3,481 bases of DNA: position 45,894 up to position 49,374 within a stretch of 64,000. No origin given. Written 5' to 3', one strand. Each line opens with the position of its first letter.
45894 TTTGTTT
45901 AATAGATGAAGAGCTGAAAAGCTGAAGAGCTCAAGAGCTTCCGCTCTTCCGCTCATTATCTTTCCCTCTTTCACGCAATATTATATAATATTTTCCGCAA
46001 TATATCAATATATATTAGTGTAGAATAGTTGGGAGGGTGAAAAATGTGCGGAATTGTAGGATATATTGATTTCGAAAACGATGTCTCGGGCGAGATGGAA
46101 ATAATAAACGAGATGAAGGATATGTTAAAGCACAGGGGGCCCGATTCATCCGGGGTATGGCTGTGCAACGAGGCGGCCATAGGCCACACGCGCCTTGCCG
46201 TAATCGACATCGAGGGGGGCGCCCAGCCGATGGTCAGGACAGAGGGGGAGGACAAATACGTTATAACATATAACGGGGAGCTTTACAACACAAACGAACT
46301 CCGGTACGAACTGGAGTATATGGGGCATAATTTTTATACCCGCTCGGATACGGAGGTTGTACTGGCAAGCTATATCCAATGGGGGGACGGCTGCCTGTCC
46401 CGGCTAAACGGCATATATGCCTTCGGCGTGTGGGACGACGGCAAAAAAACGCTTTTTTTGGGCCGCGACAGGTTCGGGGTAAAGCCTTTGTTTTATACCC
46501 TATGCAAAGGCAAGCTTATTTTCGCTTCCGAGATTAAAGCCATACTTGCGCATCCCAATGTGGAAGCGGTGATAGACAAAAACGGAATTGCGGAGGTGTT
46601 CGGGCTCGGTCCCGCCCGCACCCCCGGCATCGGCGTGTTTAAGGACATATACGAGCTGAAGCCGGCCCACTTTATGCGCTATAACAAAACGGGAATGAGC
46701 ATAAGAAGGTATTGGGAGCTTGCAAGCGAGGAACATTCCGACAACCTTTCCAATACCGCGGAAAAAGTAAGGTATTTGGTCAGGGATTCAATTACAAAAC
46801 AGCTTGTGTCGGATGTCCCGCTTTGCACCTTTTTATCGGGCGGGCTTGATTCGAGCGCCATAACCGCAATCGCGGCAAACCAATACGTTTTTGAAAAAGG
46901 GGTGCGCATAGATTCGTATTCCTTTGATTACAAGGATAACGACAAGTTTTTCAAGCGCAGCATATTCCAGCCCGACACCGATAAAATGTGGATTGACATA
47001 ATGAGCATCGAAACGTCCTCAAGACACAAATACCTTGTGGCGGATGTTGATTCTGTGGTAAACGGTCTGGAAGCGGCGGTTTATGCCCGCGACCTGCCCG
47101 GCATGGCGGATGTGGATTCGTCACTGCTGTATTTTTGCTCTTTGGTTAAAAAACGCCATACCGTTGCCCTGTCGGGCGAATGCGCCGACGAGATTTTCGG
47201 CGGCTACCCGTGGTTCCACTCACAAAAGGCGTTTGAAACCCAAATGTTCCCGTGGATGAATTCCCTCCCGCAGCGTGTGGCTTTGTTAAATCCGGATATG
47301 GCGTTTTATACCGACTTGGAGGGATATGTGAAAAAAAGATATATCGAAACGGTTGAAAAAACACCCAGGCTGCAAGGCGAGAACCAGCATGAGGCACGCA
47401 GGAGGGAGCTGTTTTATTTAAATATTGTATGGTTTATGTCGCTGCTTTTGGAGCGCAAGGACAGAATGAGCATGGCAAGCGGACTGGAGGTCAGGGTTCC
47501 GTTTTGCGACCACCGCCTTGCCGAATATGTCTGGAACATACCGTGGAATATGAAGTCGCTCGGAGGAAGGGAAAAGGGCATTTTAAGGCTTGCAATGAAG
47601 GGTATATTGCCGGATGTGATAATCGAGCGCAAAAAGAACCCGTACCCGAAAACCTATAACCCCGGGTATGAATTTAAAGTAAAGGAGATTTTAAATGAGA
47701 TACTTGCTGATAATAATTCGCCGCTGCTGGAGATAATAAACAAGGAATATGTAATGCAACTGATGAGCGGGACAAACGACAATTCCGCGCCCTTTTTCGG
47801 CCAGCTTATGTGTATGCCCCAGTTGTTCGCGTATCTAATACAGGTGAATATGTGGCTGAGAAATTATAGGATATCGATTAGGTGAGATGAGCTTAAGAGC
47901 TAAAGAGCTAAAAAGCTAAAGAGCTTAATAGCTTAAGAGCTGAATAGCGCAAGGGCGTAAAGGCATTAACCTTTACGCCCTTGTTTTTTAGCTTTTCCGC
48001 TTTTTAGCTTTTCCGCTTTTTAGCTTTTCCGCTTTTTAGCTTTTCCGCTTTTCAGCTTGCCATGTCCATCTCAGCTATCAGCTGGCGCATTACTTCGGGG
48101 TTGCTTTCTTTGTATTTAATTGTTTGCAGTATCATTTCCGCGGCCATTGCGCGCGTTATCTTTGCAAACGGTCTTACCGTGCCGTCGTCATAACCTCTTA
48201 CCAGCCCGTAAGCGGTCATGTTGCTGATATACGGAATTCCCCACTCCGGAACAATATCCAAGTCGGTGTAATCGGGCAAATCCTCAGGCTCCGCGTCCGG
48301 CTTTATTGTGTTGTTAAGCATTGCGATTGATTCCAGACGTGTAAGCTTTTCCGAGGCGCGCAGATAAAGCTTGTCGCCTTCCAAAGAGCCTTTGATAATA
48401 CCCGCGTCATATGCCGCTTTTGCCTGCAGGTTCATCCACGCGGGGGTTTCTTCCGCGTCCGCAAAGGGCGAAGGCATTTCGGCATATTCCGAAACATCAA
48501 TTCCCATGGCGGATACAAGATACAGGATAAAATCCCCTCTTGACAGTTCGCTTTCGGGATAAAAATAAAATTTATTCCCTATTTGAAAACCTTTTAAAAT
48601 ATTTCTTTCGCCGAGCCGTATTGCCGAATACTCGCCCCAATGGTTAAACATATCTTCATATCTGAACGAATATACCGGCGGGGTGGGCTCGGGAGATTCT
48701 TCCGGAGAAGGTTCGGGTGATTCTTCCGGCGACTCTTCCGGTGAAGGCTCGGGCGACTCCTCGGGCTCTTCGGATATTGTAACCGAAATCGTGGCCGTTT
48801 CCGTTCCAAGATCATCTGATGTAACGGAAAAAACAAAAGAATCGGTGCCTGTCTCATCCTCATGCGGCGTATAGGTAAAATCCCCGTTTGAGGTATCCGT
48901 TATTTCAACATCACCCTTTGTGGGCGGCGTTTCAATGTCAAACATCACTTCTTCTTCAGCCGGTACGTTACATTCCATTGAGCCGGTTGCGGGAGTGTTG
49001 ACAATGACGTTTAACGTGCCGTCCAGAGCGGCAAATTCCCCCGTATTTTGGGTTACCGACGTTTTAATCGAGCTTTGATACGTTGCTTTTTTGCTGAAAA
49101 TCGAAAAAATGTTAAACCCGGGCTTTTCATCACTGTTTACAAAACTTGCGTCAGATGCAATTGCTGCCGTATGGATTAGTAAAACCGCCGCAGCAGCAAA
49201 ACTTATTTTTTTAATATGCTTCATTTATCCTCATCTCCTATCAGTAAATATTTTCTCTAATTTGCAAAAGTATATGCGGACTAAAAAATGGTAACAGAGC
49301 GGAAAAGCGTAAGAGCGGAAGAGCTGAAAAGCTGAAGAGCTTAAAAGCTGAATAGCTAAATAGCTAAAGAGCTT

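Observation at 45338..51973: Six arrays of a degenerate octanucleotide tandem repeat occupy almost every intergenic gap across 6.6 kb and were seen nowhere else in the window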

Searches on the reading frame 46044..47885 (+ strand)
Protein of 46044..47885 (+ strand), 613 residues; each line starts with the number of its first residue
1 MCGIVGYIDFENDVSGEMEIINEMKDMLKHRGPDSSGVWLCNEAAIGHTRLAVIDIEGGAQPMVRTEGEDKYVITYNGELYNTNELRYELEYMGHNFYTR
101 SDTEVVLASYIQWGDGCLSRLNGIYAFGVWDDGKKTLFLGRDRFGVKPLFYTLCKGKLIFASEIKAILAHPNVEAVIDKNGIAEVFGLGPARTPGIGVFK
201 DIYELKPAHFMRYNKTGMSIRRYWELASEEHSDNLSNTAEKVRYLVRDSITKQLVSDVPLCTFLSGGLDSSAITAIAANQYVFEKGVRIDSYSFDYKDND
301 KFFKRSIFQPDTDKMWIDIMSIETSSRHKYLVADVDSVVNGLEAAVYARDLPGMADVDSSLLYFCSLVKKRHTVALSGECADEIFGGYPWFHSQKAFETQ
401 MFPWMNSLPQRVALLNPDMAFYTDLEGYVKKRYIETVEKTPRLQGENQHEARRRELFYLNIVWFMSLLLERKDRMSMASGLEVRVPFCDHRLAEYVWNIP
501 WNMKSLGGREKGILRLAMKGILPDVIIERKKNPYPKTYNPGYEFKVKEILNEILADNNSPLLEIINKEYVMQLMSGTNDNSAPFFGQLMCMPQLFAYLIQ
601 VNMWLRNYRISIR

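Call 9: search_protein_families(library=pfam, proteins=[window:46044-47885:+])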
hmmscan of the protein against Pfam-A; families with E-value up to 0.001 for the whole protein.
window:46044-47885:+ (613 aa): 3 families
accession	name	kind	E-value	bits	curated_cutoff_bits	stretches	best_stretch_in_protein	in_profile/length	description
PF00733.27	Asn_synthase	-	3.5e-86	290.5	21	1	241-606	1-354/354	Asparagine synthase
PF13537.11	GATase_7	-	4.2e-44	149.9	25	1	48-169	1-123/123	Glutamine amidotransferase domain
PF13522.11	GATase_6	-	4.6e-40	137.1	27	1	33-163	1-130/130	Glutamine amidotransferase domain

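Call 12: find_encoding_contigs(protein=window:46044-47885:+, flank=10000, max_places=10)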
Protein window:46044-47885:+ (613 aa): 23 contigs read that carry it; 10 places shown.
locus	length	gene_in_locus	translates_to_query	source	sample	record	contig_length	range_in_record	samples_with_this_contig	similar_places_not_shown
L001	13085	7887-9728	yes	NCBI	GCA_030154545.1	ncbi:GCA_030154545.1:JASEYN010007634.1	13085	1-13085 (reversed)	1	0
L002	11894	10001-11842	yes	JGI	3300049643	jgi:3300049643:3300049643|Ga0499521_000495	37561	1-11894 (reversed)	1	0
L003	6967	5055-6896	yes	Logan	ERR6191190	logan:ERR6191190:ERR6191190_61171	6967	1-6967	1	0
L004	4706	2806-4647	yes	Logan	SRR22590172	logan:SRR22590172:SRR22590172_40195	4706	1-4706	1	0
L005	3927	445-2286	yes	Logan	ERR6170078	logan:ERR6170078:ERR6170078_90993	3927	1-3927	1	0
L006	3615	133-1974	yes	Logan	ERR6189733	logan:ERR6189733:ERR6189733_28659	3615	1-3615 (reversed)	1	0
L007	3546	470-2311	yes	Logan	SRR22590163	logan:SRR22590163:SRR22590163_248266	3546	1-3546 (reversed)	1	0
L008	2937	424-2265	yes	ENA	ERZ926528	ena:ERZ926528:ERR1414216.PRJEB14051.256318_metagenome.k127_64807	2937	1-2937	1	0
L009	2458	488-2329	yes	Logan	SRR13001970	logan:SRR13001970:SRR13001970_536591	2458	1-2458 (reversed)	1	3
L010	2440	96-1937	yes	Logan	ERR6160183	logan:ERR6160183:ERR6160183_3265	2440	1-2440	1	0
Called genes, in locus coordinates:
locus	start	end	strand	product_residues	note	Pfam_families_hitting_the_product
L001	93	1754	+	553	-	PF00920:ILVD_EDD_N, PF24877:ILV_EDD_C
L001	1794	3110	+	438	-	PF07498:Rho_N, PF07497:Rho_RNA_bind, PF22707:S1CSD-TOTE-2 (weak), PF00006:ATP-synt_ab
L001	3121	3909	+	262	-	PF01522:Polysacc_deac_1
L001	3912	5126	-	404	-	-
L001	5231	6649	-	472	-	PF00672:HAMP, PF00512:HisKA, PF02518:HATPase_c, PF14501:HATPase_c_5 (weak)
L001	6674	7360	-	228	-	PF00072:Response_reg, PF00486:Trans_reg_C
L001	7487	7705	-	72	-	PF00403:HMA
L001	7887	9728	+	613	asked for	PF13522:GATase_6, PF13537:GATase_7, PF00733:Asn_synthase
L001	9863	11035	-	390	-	PF17963:Big_9 (weak), PF00395:SLH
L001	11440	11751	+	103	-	PF01909:NTP_transf_2, PF18765:Polbeta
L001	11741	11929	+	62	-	PF01934:HepT-like (weak)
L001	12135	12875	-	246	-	PF00899:ThiF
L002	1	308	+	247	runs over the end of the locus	PF01416:PseudoU_synth_1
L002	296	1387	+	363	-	PF18975:DUF5711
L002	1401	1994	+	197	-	PF02674:Colicin_V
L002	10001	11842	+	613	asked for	PF13522:GATase_6, PF13537:GATase_7, PF00733:Asn_synthase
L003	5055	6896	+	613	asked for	PF13522:GATase_6, PF13537:GATase_7, PF00733:Asn_synthase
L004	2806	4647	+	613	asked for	PF13522:GATase_6, PF13537:GATase_7, PF00733:Asn_synthase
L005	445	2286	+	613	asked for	PF13522:GATase_6, PF13537:GATase_7, PF00733:Asn_synthase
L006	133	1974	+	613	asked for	PF13522:GATase_6, PF13537:GATase_7, PF00733:Asn_synthase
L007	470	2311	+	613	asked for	PF13522:GATase_6, PF13537:GATase_7, PF00733:Asn_synthase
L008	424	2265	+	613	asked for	PF13522:GATase_6, PF13537:GATase_7, PF00733:Asn_synthase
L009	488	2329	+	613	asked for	PF13522:GATase_6, PF13537:GATase_7, PF00733:Asn_synthase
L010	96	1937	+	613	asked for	PF13522:GATase_6, PF13537:GATase_7, PF00733:Asn_synthase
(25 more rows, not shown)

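Call 22: find_homologous_proteins(query=window:46044-47885:+, max_evalue=1e-100)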
Query window:46044-47885:+ (613 aa): 8000 proteins with E <= 1e-100 among 8000 candidates; the best 120 are listed.
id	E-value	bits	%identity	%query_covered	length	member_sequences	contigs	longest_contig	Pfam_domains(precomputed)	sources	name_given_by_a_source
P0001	0.0e+0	1432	100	100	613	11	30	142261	PF00733.28,PF13522.12,PF13537.12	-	-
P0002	0.0e+0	1161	79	100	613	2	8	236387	PF00733.28,PF13522.12,PF13537.12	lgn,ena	-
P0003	0.0e+0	1143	77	100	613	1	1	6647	PF00733.28,PF13522.12,PF13537.12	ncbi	-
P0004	0.0e+0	1093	74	100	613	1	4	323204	PF00733.28,PF13522.12,PF13537.12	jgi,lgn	-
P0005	0.0e+0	1088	74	100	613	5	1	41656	PF00733.28,PF13522.12,PF13537.12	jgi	-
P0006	0.0e+0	1080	73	100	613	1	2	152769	PF00733.28,PF13522.12,PF13537.12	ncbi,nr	ncbi:MAG: Asparagine synthetase (glutamine-hydrolyzing) 3 [Firmicutes bacterium ADurb.Bin193]|nr:MAG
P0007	0.0e+0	1012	69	100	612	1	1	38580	PF00733.28,PF13522.12,PF13537.12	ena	-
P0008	3.1e-279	945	68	94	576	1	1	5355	PF00733.28,PF13522.12,PF13537.12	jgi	jgi:asparagine synthase (glutamine-hydrolysing)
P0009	4.1e-259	879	61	100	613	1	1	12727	PF00733.28,PF13522.12,PF13537.12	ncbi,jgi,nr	ncbi:MAG: asparagine synthase (glutamine-hydrolyzing) [Clostridiales bacterium]|jgi:asparagine synth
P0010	3.0e-257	873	60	100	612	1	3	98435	PF00733.28,PF13522.12,PF13537.12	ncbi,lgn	-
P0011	1.6e-252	857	61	100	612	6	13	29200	PF00733.28,PF13522.12,PF13537.12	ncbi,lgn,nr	ncbi:MAG: asparagine synthase (glutamine-hydrolyzing) [Eubacteriales bacterium]|nr:asparagine syntha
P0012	5.1e-251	852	59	100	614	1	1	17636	PF00733.28,PF13522.12,PF13537.12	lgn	-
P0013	1.8e-250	850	59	100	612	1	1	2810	PF00733.28,PF13522.12,PF13537.12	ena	-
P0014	7.3e-250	848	79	74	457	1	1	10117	PF00733.28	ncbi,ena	-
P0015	5.2e-249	846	58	100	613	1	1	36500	PF00733.28,PF13522.12,PF13537.12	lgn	-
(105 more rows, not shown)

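Call 23: find_encoding_contigs(protein=P0002, flank=10000, max_places=3)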
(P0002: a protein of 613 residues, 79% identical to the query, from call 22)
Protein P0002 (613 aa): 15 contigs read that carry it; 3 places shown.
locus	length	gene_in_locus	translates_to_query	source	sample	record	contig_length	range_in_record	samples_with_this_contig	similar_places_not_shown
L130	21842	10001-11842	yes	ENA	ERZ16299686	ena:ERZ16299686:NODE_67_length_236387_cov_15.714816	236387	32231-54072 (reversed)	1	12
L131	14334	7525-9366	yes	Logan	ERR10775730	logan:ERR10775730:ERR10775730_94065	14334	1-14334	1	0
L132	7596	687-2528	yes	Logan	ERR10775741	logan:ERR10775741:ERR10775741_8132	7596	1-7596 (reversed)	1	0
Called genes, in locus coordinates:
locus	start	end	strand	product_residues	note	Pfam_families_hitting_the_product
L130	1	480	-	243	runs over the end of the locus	PF01255:Prenyltransf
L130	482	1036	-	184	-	PF01765:RRF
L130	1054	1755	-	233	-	PF00696:AA_kinase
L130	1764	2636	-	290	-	PF00483:NTP_transferase, PF12804:NTP_transf_3 (weak)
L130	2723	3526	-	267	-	PF00702:Hydrolase (faint), PF08282:Hydrolase_3, PF05116:S6PP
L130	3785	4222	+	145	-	PF00572:Ribosomal_L13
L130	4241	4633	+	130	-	PF00380:Ribosomal_S9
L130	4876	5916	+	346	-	PF03990:DUF348 (faint), PF07501:G5, PF06725:3D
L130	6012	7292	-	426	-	PF00089:Trypsin, PF13365:Trypsin_2, PF00595:PDZ, PF13180:PDZ_2, PF17820:PDZ_6 (weak)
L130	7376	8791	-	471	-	PF00672:HAMP, PF00512:HisKA, PF02518:HATPase_c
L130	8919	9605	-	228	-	PF00072:Response_reg, PF00486:Trans_reg_C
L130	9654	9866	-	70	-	PF00403:HMA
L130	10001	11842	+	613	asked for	PF13522:GATase_6, PF13537:GATase_7, PF00733:Asn_synthase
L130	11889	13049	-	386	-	-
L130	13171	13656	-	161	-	-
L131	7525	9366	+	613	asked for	PF13522:GATase_6, PF13537:GATase_7, PF00733:Asn_synthase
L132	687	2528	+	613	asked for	PF13522:GATase_6, PF13537:GATase_7, PF00733:Asn_synthase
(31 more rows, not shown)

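Call 24: find_encoding_contigs(protein=P0004, flank=10000, max_places=2)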
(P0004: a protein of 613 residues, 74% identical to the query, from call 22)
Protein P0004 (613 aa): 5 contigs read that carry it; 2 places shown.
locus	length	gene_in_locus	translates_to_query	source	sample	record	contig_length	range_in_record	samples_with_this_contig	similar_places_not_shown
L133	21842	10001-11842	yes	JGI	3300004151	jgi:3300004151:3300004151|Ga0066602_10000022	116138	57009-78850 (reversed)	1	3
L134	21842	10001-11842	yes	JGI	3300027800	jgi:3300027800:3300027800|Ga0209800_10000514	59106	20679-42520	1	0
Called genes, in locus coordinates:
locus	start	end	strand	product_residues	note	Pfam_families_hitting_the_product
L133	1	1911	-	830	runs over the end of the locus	PF18998:Flg_new_2, PF12733:Cadherin-like, PF00963:Cohesin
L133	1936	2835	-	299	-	PF00404:Dockerin_1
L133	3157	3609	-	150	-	PF00528:BPD_transp_1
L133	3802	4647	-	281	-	PF00497:SBP_bac_3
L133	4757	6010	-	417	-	PF00089:Trypsin, PF13365:Trypsin_2, PF00595:PDZ (weak), PF13180:PDZ_2, PF17820:PDZ_6 (weak)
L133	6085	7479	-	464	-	PF00672:HAMP, PF00512:HisKA, PF02518:HATPase_c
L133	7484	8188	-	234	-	PF00072:Response_reg, PF23198:PDE8A_N (weak), PF00486:Trans_reg_C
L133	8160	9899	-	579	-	PF02156:Glyco_hydro_26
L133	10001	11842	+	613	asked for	PF13522:GATase_6, PF13537:GATase_7, PF00733:Asn_synthase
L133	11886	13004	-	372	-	PF00155:Aminotran_1_2, PF00266:Aminotran_5, PF01041:DegT_DnrJ_EryC1, PF01053:Cys_Met_Meta_PP (faint), PF01212:Beta_elim_lyase (weak)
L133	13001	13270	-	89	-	PF11823:Se_S_carrier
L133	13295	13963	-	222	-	PF04002:RadC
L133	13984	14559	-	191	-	PF00156:Pribosyltran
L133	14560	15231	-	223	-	PF00300:His_Phos_1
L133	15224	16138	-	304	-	PF01180:DHO_dh, PF00977:His_biosynth (faint), PF01207:Dus, PF03060:NMO (weak)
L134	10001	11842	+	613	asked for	PF13522:GATase_6, PF13537:GATase_7, PF00733:Asn_synthase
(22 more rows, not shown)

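Call 25: find_encoding_contigs(protein=P0006, flank=10000, max_places=2)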
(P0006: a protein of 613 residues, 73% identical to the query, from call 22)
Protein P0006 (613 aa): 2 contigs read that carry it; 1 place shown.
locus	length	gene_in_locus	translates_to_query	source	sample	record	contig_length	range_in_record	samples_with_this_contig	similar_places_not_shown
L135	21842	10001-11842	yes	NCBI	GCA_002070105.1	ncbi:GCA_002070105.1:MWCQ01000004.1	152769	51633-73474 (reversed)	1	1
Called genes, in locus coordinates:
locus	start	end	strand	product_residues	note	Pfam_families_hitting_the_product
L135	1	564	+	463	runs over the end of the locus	PF00206:Lyase_1, PF14698:ASL_C2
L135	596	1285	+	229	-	PF00160:Pro_isomerase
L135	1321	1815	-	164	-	PF12671:Amidase_6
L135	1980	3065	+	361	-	PF00596:Aldolase_II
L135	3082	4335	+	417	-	PF06134:RhaA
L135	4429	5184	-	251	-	PF00376:MerR, PF13411:MerR_1, PF07739:TipAS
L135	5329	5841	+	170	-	PF02245:Pur_DNA_glyco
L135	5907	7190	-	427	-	PF00089:Trypsin, PF13365:Trypsin_2, PF00595:PDZ (weak), PF13180:PDZ_2, PF17820:PDZ_6 (weak)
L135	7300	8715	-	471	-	PF00672:HAMP, PF00512:HisKA, PF02518:HATPase_c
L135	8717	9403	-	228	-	PF00072:Response_reg, PF00486:Trans_reg_C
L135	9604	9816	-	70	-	PF00403:HMA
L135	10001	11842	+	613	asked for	PF13522:GATase_6, PF13537:GATase_7, PF00733:Asn_synthase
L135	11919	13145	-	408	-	PF17963:Big_9 (weak), PF00395:SLH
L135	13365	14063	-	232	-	PF13739:PdaC, PF11738:DUF3298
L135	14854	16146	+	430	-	PF15902:Sortilin-Vps10 (faint)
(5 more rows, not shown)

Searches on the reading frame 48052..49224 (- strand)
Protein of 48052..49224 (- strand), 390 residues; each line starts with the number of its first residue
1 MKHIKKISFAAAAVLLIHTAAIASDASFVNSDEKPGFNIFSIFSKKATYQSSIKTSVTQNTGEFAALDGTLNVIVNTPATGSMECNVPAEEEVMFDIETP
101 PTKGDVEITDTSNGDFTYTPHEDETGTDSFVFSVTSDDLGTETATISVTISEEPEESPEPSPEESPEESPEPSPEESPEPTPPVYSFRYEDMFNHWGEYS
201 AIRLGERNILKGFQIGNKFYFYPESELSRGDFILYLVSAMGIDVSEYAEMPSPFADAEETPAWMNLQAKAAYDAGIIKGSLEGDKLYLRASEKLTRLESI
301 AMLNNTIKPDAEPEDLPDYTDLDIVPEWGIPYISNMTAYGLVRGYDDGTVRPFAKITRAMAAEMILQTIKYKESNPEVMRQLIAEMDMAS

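Call 9: search_protein_families(library=pfam, proteins=[window:48052-49224:-])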
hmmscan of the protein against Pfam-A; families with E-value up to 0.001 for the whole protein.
window:48052-49224:- (390 aa): 3 families
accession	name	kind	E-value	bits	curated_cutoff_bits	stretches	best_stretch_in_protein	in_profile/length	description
PF00395.25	SLH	-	4.6e-14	52.5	20.8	1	319-359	2-41/44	S-layer homology domain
PF17963.7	Big_9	-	8.7e-06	27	23.6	1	99-149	42-89/89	Bacterial Ig domain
PF17892.7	Cadherin_5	-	6e-05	23.2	26.5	1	105-150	52-97/98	Cadherin-like domain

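Call 51: find_encoding_contigs(protein=window:48052-49224:-, flank=6000, max_places=10)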
Protein window:48052-49224:- (390 aa): 23 contigs read that carry it; 10 places shown.
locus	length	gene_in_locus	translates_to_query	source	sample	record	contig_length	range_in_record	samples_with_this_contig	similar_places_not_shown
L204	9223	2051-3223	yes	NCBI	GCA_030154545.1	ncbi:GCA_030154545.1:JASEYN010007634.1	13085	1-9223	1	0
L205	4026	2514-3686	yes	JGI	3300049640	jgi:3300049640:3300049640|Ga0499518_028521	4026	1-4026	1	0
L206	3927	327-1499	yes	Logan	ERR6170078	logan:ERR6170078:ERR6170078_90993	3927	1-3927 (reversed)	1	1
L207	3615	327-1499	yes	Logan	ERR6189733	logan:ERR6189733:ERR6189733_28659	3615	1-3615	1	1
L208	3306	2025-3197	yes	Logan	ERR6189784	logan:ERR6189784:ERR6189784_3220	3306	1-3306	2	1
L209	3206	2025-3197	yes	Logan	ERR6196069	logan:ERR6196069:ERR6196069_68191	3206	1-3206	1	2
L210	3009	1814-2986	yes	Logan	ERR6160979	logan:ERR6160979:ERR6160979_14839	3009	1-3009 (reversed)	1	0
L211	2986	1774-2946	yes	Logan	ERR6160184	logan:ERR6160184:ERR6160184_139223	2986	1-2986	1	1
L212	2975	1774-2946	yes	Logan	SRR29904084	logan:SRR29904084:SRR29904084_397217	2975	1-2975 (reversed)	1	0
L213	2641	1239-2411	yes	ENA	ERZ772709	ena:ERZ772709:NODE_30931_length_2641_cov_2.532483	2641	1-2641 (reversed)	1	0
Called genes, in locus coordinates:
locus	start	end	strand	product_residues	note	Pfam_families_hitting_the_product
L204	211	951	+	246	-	PF00899:ThiF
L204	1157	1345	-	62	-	PF01934:HepT-like (weak)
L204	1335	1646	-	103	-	PF01909:NTP_transf_2, PF18765:Polbeta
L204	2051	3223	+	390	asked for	PF17963:Big_9 (weak), PF00395:SLH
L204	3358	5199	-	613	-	PF13522:GATase_6, PF13537:GATase_7, PF00733:Asn_synthase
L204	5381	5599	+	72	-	PF00403:HMA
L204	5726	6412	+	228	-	PF00072:Response_reg, PF00486:Trans_reg_C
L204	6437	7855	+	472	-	PF00672:HAMP, PF00512:HisKA, PF02518:HATPase_c, PF14501:HATPase_c_5 (weak)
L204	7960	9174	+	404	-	-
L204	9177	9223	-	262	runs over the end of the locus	PF01522:Polysacc_deac_1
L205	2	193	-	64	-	?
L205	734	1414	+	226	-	PF00899:ThiF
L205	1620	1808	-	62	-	PF01934:HepT-like (weak)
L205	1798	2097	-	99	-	PF01909:NTP_transf_2, PF18765:Polbeta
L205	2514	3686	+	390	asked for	PF17963:Big_9 (weak), PF00395:SLH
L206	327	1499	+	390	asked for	PF17963:Big_9 (weak), PF00395:SLH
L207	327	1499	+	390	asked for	PF17963:Big_9 (weak), PF00395:SLH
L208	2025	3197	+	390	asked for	PF17963:Big_9 (weak), PF00395:SLH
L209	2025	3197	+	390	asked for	PF17963:Big_9 (weak), PF00395:SLH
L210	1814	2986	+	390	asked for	PF17963:Big_9 (weak), PF00395:SLH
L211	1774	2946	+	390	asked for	PF17963:Big_9 (weak), PF00395:SLH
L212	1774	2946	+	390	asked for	PF17963:Big_9 (weak), PF00395:SLH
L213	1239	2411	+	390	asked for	PF17963:Big_9 (weak), PF00395:SLH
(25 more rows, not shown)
